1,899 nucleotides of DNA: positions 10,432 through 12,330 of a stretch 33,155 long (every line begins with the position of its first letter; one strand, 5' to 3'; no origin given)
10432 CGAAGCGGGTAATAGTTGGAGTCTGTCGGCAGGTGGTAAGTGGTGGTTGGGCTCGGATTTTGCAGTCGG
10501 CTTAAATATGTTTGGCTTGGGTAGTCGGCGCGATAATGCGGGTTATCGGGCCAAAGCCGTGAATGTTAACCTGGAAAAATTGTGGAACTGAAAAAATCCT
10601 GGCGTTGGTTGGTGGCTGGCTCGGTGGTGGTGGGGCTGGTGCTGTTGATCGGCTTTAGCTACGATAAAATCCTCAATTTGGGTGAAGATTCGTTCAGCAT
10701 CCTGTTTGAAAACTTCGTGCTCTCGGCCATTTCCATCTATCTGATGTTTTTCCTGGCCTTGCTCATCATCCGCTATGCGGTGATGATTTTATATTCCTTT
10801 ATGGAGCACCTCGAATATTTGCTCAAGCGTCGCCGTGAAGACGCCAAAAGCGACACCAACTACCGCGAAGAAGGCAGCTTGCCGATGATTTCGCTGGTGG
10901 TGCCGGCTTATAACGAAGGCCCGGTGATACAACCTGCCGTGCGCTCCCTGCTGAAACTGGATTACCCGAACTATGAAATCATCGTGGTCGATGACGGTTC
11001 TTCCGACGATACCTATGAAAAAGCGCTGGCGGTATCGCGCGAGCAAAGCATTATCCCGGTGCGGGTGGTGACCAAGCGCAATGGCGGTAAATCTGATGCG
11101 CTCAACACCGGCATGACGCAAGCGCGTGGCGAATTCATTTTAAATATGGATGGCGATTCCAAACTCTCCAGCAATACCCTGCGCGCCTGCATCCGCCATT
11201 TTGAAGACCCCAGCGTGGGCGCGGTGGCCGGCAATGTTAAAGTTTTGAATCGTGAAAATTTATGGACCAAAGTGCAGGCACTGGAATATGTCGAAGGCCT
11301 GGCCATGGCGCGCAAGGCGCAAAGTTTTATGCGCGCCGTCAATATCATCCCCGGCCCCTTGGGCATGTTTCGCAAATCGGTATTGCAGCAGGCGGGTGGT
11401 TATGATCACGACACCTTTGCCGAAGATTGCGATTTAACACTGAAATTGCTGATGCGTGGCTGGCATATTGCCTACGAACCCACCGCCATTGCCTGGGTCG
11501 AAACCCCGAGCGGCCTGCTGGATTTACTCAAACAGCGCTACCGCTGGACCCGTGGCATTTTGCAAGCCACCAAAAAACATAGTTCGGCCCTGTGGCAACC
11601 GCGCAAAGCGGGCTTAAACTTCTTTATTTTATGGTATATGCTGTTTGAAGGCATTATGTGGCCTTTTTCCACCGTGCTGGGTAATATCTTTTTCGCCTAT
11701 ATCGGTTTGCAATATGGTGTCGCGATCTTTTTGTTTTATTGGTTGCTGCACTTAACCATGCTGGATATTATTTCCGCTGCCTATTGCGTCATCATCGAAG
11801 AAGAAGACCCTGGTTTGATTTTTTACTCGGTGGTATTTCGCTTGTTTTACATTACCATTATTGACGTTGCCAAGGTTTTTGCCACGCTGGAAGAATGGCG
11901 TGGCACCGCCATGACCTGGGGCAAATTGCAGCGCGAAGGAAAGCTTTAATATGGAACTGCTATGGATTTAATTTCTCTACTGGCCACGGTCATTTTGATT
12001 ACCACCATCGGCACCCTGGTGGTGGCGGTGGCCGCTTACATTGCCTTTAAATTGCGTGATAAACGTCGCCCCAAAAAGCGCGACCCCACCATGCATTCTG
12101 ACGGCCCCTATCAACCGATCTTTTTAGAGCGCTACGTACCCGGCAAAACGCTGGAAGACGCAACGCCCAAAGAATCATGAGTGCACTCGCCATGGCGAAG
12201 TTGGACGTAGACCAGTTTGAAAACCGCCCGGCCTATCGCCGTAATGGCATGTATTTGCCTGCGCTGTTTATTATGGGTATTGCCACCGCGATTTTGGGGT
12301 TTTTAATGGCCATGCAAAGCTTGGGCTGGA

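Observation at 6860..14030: PNAG-like exopolysaccharide operon led by a BcsE-like (GIL-type) c-di-GMP receptor instead of cellulose genes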

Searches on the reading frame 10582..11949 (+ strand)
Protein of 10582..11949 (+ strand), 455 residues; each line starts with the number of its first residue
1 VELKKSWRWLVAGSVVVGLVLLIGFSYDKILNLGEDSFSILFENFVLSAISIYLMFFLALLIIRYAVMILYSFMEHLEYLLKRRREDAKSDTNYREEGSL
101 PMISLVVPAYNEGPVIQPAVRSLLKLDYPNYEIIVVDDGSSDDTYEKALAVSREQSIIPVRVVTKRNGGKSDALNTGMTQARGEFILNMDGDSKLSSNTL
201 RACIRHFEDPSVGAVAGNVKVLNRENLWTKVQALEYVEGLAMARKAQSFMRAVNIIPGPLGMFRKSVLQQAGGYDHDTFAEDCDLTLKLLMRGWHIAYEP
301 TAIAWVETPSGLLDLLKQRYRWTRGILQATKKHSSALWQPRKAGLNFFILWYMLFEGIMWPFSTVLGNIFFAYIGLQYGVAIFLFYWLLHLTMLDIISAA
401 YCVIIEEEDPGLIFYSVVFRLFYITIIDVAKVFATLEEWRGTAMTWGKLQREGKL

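Call 3: search_protein_families(library=pfam, proteins=[window:10582-11949:+], max_evalue=0.1)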
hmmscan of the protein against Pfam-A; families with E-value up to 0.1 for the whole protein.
window:10582-11949:+ (455 aa): 7 families
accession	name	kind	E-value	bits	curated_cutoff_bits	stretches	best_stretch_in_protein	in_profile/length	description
PF13641.12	Glyco_tranf_2_3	-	8.5e-38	131.1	27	1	101-325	1-230/230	Glycosyltransferase like family 2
PF00535.33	Glycos_transf_2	-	1.4e-32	113.4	23.3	1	104-270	1-166/168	Glycosyl transferase family 2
PF13632.12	Glyco_trans_2_3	-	9.4e-29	101.1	27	1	186-383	2-195/198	Glycosyl transferase family group 2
PF13506.12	Glyco_transf_21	-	1.6e-15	57.5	21.7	1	170-324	18-174/174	Glycosyl transferase family 21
PF10111.15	Glyco_tranf_2_2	-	6.4e-09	36.1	27.3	1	105-305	2-215/276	Glycosyltransferase like family 2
PF03142.21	Chitin_synth_2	-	8.1e-08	31.8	27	1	176-274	195-295/527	Chitin synthase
PF13704.12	Glyco_tranf_2_4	-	0.056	14.4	27.5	0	111-192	2-81/98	Glycosyl transferase family 2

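Call 4: search_protein_families(library=ncbifam, proteins=[window:10582-11949:+], max_evalue=0.1)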
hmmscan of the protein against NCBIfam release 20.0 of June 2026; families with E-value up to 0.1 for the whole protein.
window:10582-11949:+ (455 aa): 33 families (the best 25 are shown)
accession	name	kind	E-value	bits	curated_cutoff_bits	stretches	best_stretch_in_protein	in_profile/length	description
TIGR03937.1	PgaC_IcaA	equivalog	1.1e-67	228.8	422.3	1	60-404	4-352/407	poly-beta-1,6-N-acetyl-D-glucosamine synthase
TIGR03111.1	glyc2_xrt_Gpos1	hypoth_equivalog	6.3e-36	124.1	363.95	1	52-392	5-357/439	TIGR03111 family XrtG-associated glycosyltransferase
TIGR04242.1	nodulat_NodC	equivalog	2.1e-31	109.3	550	1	69-330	16-288/395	chitooligosaccharide synthase NodC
TIGR03965.1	mycofact_glyco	equivalog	3e-30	105.5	280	1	97-335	70-309/467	mycofactocin biosynthesis glycosyltransferase MftF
NF041875.1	EPS_EpsD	equivalog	2.4e-22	79.8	370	1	103-335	1-236/325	exopolysaccharide biosynthesis glycosyltransferase EpsD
TIGR03030.1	CelA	equivalog_domain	1.2e-19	69.9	699.1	2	262-329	313-380/714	UDP-forming cellulose synthase catalytic subunit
NF053846.1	glyco_with_XrtP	equivalog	1e-17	64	520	1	57-377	5-349/440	XrtP-associated glycosyltransferase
TIGR04283.1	glyco_like_mftF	equivalog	4.8e-17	62.3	182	1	103-293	1-173/221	TIGR04283 family arsenosugar biosynthesis glycosyltransferase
NF050050.1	ProtGlycPglI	equivalog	7.6e-17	61.6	500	1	101-289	2-185/306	GalNAc(5)-diNAcBac-PP-undecaprenol beta-1,3-glucosyltransferase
NF038299.1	EPS_HpsN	equivalog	1.1e-16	60.8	425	1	101-242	1-142/317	hormogonium polysaccharide biosynthesis glycosyltransferase HpsN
NF047683.1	TeichurnBiosyTuaG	equivalog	4.4e-16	59.3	400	1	101-207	6-111/252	teichuronic acid biosynthesis protein TuaG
TIGR03469.1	HpnB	hypoth_equivalog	1.8e-15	56.9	379.25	1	83-292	26-249/386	hopene-associated glycosyltransferase HpnB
NF007482.0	PRK10073.1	equivalog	3.9e-15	55.7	423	1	99-198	4-101/334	glycosyltransferase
TIGR03472.1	HpnI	equivalog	8.8e-13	47.8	310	1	88-331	32-277/373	bacteriohopanetetrol glucosamine biosynthesis glycosyltransferase HpnI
NF053739.1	GlytfEpsEBac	equivalog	1.8e-12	46.9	450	1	101-294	1-190/265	glycosyltransferase EpsE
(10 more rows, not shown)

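Call 39: search_solved_structures(query=window:10582-11949:+, max_evalue=0.001, show_alignments=1)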
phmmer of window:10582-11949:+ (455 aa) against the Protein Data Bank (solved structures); distinct sequences matched with E-value up to 0.001: 42.
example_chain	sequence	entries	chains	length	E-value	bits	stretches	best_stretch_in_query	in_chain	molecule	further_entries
6yv7_A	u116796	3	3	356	1.4e-20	76.7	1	87-307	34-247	Glycosyl transferase, family 2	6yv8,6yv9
6yv7_B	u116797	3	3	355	1.5e-20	76.6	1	87-307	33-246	Glycosyl transferase, family 2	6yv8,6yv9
7sp7_A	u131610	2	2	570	1.1e-16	63.8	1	167-434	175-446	Hyaluronan synthase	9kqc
8snc_A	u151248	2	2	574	1.1e-16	63.8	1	167-434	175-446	Hyaluronan synthase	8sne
2z87_A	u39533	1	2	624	2.8e-16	62.5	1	84-225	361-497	Chondroitin synthase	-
2z86_A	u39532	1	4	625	2.8e-16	62.5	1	84-225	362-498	Chondroitin synthase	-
7sp6_A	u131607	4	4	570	4.5e-16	61.8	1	167-434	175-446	Hyaluronan synthase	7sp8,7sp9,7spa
8snd_A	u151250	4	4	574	4.6e-16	61.8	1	167-434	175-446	Hyaluronan synthase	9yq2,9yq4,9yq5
8smm_A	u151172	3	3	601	1.7e-14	56.6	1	165-436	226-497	Hyaluronan synthase 1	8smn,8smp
8vh7_A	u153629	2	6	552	1.8e-12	50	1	86-205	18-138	Heparosan synthase B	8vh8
8viw_A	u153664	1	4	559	1.8e-12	49.9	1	86-205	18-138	Heparosan synthase B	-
6p61_A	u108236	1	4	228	9.7e-12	47.5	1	99-217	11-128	Glycosyltransferase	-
5tze_C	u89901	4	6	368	2.1e-10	43.1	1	103-207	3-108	Glycosyl transferase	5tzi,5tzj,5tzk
5hea_A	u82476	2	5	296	2.8e-10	42.7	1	102-203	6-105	Putative glycosyltransferase (GalT1)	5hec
5tz8_A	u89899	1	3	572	4.4e-10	42.1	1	103-206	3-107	Glycosyl transferase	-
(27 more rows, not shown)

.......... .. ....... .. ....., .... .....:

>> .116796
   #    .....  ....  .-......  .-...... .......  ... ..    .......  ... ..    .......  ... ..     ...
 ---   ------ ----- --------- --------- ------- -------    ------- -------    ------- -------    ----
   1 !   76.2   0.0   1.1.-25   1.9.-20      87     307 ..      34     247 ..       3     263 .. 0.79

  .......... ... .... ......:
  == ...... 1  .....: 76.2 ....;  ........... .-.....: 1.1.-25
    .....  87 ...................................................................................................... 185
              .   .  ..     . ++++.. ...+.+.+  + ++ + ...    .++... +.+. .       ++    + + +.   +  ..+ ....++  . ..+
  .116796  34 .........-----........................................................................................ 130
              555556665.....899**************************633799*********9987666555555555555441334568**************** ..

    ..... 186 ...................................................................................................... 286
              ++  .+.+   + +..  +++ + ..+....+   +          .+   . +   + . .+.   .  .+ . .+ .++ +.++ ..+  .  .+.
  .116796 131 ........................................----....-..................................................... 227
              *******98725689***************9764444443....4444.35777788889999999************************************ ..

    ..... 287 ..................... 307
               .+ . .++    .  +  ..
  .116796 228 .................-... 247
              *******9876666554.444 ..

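Call 86: search_protein_representatives(protein=window:10582-11949:+)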
Query: 455 residues. Proteins with E-value up to 0.001 (for the whole library): 306570; up to 1e-10: 37343; up to 1e-30: 2226. The best 150 are listed.
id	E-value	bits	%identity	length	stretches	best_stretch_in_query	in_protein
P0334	2.5e-128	445.0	54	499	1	53-455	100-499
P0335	3.6e-125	434.6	50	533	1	31-455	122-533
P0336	1.5e-123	429.3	48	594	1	31-455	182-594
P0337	2.2e-123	428.8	48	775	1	16-455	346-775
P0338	3.3e-123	428.2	48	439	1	44-455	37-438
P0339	2.1e-121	422.3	49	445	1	43-451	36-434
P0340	1.8e-116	405.9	48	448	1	40-455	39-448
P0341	3.7e-116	404.9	51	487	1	99-455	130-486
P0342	5.6e-116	404.3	46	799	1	44-455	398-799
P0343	1.6e-112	392.9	48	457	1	49-454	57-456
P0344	2.2e-109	382.6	55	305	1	161-455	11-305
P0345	5.5e-107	374.7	44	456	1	56-455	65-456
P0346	1.2e-104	366.9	42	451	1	53-454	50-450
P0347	8.3e-103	360.9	56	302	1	161-453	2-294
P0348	2.0e-101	356.4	45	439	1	50-454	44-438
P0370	1.5e-72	261.2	36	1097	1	43-454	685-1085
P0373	5.6e-72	259.3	37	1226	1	59-454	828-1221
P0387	8.4e-68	245.6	38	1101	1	44-454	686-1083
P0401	1.8e-66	241.1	37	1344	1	42-454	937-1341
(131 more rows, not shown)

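Call 87: search_protein_families(library=pfam, proteins=[P0334, P0335, P0337, P0338, P0342, P0346, P0370, P0373, P0387, P0401], max_evalue=0.00001)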
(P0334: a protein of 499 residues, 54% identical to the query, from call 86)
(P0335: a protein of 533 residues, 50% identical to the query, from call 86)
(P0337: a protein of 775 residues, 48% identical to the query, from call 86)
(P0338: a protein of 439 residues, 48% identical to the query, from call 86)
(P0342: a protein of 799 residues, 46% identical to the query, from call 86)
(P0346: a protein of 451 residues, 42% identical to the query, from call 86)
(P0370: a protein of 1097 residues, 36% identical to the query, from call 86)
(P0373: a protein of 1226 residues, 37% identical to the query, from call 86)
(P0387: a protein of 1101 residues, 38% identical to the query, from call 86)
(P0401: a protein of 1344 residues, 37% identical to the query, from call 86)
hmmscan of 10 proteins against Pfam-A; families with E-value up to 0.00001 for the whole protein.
P0334 (499 aa): 6 families
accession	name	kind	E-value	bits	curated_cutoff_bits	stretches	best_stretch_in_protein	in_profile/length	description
PF00535.33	Glycos_transf_2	-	6.2e-34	117.8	23.3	1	151-313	1-164/168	Glycosyl transferase family 2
PF13641.12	Glyco_tranf_2_3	-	1.3e-30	107.5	27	1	150-370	3-230/230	Glycosyltransferase like family 2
PF13632.12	Glyco_trans_2_3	-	1.4e-25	90.7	27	1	231-435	2-188/198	Glycosyl transferase family group 2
PF13506.12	Glyco_transf_21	-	2.2e-15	57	21.7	1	214-369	17-174/174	Glycosyl transferase family 21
PF03142.21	Chitin_synth_2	-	1.3e-09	37.7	27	0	229-314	203-290/527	Chitin synthase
PF10111.15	Glyco_tranf_2_2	-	1.5e-06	28.3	27.3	0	152-249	2-103/276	Glycosyltransferase like family 2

P0335 (533 aa): 5 families
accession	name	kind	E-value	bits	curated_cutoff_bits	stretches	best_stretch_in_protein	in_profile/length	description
PF13632.12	Glyco_trans_2_3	-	4.3e-32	112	27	1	263-466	1-186/198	Glycosyl transferase family group 2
PF00535.33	Glycos_transf_2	-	1e-31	110.6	23.3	1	182-348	1-166/168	Glycosyl transferase family 2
PF13641.12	Glyco_tranf_2_3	-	1.1e-31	111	27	1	181-403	3-230/230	Glycosyltransferase like family 2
PF10111.15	Glyco_tranf_2_2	-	1.4e-13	51.4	27.3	1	192-391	13-223/276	Glycosyltransferase like family 2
PF13506.12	Glyco_transf_21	-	9.8e-12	45.1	21.7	1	248-402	18-174/174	Glycosyl transferase family 21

P0337 (775 aa): 5 families
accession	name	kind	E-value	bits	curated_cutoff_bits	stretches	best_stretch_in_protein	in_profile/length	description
PF00535.33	Glycos_transf_2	-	3.8e-34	118.5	23.3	1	424-590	1-166/168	Glycosyl transferase family 2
PF13641.12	Glyco_tranf_2_3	-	7.6e-29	101.8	27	1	423-645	3-230/230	Glycosyltransferase like family 2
PF13632.12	Glyco_trans_2_3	-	1.2e-25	91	27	1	506-698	2-190/198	Glycosyl transferase family group 2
PF10111.15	Glyco_tranf_2_2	-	2.6e-10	40.7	27.3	1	425-627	2-217/276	Glycosyltransferase like family 2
PF13506.12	Glyco_transf_21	-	3e-09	37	21.7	1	489-644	17-174/174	Glycosyl transferase family 21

P0338 (439 aa): 6 families
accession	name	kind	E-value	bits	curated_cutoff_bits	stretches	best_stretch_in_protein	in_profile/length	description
PF00535.33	Glycos_transf_2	-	2.2e-35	122.5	23.3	1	87-254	1-167/168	Glycosyl transferase family 2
PF13641.12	Glyco_tranf_2_3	-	4e-30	106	27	1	86-308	3-230/230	Glycosyltransferase like family 2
PF13632.12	Glyco_trans_2_3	-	7.2e-29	101.4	27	1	169-376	2-190/198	Glycosyl transferase family group 2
PF13506.12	Glyco_transf_21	-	1.4e-12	47.9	21.7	1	155-307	20-174/174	Glycosyl transferase family 21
PF10111.15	Glyco_tranf_2_2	-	3.5e-10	40.3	27.3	1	87-296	1-223/276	Glycosyltransferase like family 2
PF03142.21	Chitin_synth_2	-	1e-09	38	27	1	167-260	203-298/527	Chitin synthase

P0342 (799 aa): 6 families
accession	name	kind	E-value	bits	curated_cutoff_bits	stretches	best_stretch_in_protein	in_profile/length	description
PF00535.33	Glycos_transf_2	-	2.7e-35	122.2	23.3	1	448-612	1-164/168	Glycosyl transferase family 2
PF13641.12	Glyco_tranf_2_3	-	3.4e-34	119.3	27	1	448-669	4-230/230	Glycosyltransferase like family 2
PF13632.12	Glyco_trans_2_3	-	2.6e-31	109.4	27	1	530-730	2-184/198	Glycosyl transferase family group 2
PF13506.12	Glyco_transf_21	-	1.4e-11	44.6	21.7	1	514-668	18-174/174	Glycosyl transferase family 21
PF10111.15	Glyco_tranf_2_2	-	1.9e-08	34.5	27.3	1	449-673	2-234/276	Glycosyltransferase like family 2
PF03142.21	Chitin_synth_2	-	9.5e-06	25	27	0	523-612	198-289/527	Chitin synthase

P0346 (451 aa): 6 families
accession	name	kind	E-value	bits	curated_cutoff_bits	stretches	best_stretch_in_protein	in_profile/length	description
PF00535.33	Glycos_transf_2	-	2e-32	112.9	23.3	1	101-267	1-166/168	Glycosyl transferase family 2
PF13641.12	Glyco_tranf_2_3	-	1.4e-30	107.4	27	1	98-322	1-230/230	Glycosyltransferase like family 2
PF13632.12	Glyco_trans_2_3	-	7.2e-26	91.7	27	1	182-383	1-196/198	Glycosyl transferase family group 2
PF13506.12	Glyco_transf_21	-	1.5e-14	54.2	21.7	1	166-321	17-174/174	Glycosyl transferase family 21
PF03142.21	Chitin_synth_2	-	2.1e-10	40.3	27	1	174-264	196-288/527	Chitin synthase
PF10111.15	Glyco_tranf_2_2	-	6.3e-06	26.3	27.3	0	102-199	2-101/276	Glycosyltransferase like family 2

P0370 (1097 aa): 8 families
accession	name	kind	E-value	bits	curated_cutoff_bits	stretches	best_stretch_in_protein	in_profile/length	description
PF13641.12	Glyco_tranf_2_3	-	2.9e-36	126.1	27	1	735-959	1-230/230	Glycosyltransferase like family 2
PF00535.33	Glycos_transf_2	-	1.5e-35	123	23.3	1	738-867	1-129/168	Glycosyl transferase family 2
PF01522.26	Polysacc_deac_1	-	1.9e-35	122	23.1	1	462-567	3-107/124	Polysaccharide deacetylase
PF13632.12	Glyco_trans_2_3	-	7.2e-22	78.6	27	1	819-1025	1-190/198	Glycosyl transferase family group 2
PF00704.34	Glyco_hydro_18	-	1.3e-17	65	29.6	1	142-377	52-311/317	Glycosyl hydrolases family 18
PF13506.12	Glyco_transf_21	-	2.3e-10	40.6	21.7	1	804-957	18-173/174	Glycosyl transferase family 21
PF10111.15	Glyco_tranf_2_2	-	1.7e-08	34.7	27.3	1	738-834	1-99/276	Glycosyltransferase like family 2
PF03142.21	Chitin_synth_2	-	6.9e-08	32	27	0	811-898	196-285/527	Chitin synthase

P0373 (1226 aa): 7 families
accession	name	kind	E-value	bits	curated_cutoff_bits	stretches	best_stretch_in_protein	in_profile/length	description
PF13641.12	Glyco_tranf_2_3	-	1.1e-38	134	27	1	872-1092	3-230/230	Glycosyltransferase like family 2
PF00535.33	Glycos_transf_2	-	2.8e-35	122.2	23.3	1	873-1018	1-148/168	Glycosyl transferase family 2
PF01522.26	Polysacc_deac_1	-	4.2e-32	111.2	23.1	1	597-702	3-107/124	Polysaccharide deacetylase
PF13632.12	Glyco_trans_2_3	-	1.4e-27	97.2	27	1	952-1138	1-175/198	Glycosyl transferase family group 2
PF00704.34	Glyco_hydro_18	-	8.6e-23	81.9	29.6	1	228-513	4-316/317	Glycosyl hydrolases family 18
PF13506.12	Glyco_transf_21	-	4.2e-14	52.8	21.7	1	931-1090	10-173/174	Glycosyl transferase family 21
PF03142.21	Chitin_synth_2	-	5.2e-10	39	27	0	952-1031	204-285/527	Chitin synthase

P0387 (1101 aa): 8 families
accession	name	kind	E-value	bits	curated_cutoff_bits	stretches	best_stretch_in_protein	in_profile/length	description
PF00535.33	Glycos_transf_2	-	6.3e-38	130.8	23.3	1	738-900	1-164/168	Glycosyl transferase family 2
PF01522.26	Polysacc_deac_1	-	2.6e-35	121.5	23.1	1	459-566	4-110/124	Polysaccharide deacetylase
PF13641.12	Glyco_tranf_2_3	-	5.6e-33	115.3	27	1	735-957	2-230/230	Glycosyltransferase like family 2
PF13632.12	Glyco_trans_2_3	-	4.3e-26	92.4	27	1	817-1023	1-193/198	Glycosyl transferase family group 2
PF00704.34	Glyco_hydro_18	-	1.3e-17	64.9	29.6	1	99-382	5-315/317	Glycosyl hydrolases family 18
PF13506.12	Glyco_transf_21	-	3.9e-13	49.7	21.7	1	802-954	18-172/174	Glycosyl transferase family 21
PF10111.15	Glyco_tranf_2_2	-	7.4e-11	42.5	27.3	1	738-837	1-104/276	Glycosyltransferase like family 2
PF03142.21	Chitin_synth_2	-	2.2e-09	37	27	1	808-900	195-289/527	Chitin synthase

P0401 (1344 aa): 9 families
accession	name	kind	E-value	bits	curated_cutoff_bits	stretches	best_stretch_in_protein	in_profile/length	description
PF01522.26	Polysacc_deac_1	-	1.2e-36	125.9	23.1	1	716-821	3-107/124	Polysaccharide deacetylase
PF13641.12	Glyco_tranf_2_3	-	5.1e-35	122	27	1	991-1213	1-230/230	Glycosyltransferase like family 2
PF00535.33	Glycos_transf_2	-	5.7e-34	117.9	23.3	1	994-1140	1-149/168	Glycosyl transferase family 2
PF13632.12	Glyco_trans_2_3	-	3.2e-25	89.6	27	1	1073-1273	1-183/198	Glycosyl transferase family group 2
PF00704.34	Glyco_hydro_18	-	4.1e-20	73.1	29.6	1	352-635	4-315/317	Glycosyl hydrolases family 18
PF13506.12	Glyco_transf_21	-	3.8e-11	43.2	21.7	1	1057-1211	17-173/174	Glycosyl transferase family 21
PF03142.21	Chitin_synth_2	-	3.4e-10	39.6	27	0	1067-1154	198-287/527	Chitin synthase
PF10111.15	Glyco_tranf_2_2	-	4.6e-10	39.9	27.3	1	994-1092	1-103/276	Glycosyltransferase like family 2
PF09835.14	DUF2062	-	2.1e-09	37.9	27.4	1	14-141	17-145/147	Uncharacterized protein conserved in bacteria (DUF2062)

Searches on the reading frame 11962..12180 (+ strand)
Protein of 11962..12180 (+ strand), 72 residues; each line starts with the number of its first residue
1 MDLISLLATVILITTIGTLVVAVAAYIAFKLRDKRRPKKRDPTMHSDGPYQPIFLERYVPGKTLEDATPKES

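Call 3: search_protein_families(library=pfam, proteins=[window:11962-12180:+], max_evalue=0.1)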
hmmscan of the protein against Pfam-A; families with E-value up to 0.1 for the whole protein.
window:11962-12180:+ (72 aa): 0 families

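Call 4: search_protein_families(library=ncbifam, proteins=[window:11962-12180:+], max_evalue=0.1)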
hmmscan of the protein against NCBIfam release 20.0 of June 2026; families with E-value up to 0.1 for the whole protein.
window:11962-12180:+ (72 aa): 2 families
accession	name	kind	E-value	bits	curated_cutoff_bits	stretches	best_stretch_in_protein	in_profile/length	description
NF053592.1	HK_near_YfiR_like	equivalog_domain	0.016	14.7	194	1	7-43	6-42/223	sensor histidine kinase, YfiR-like protein-associated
TIGR02866.1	CoxB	equivalog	0.046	13.3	147.7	1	8-44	15-49/202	cytochrome c oxidase subunit II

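Call 51: search_protein_families(library=pfam, alignment_id=A4, max_evalue=10)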
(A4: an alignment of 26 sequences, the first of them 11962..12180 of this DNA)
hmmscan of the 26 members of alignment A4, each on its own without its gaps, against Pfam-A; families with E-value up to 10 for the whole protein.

A. member 1, window:11962-12180:+ (72 aa): 0 families

B. families by the number of members that match (of 26 scanned): 14 families
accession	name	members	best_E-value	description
PF18422.6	TNFR_16_TM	11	0.025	Tumor necrosis factor receptor member 16 trans-membrane domain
PF14880.11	COX14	7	0.021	Cytochrome oxidase c assembly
PF01490.24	Aa_trans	5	0.16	Transmembrane amino acid transporter protein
PF11022.13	ATP19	3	0.018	ATP synthase subunit K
PF00375.23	SDF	3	0.039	Sodium:dicarboxylate symporter family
PF01534.23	Frizzled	1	0.0053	Frizzled/Smoothened family membrane region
PF24283.1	DUF7471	1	0.039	Family of unknown function (DUF7471)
PF11654.13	NCE101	1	0.043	Non-classical export protein 1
PF17508.7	MccV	1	0.06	Microcin V bacteriocin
PF12669.12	FeoB_associated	1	0.17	FeoB-associated Cys-rich membrane protein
PF13301.11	DUF4079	1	0.2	Protein of unknown function (DUF4079)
PF11371.13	DUF3172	1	0.23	Protein of unknown function (DUF3172)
PF12685.13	SpoIIIAH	1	0.24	SpoIIIAH-like protein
PF15069.11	FAM163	1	0.31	FAM163 family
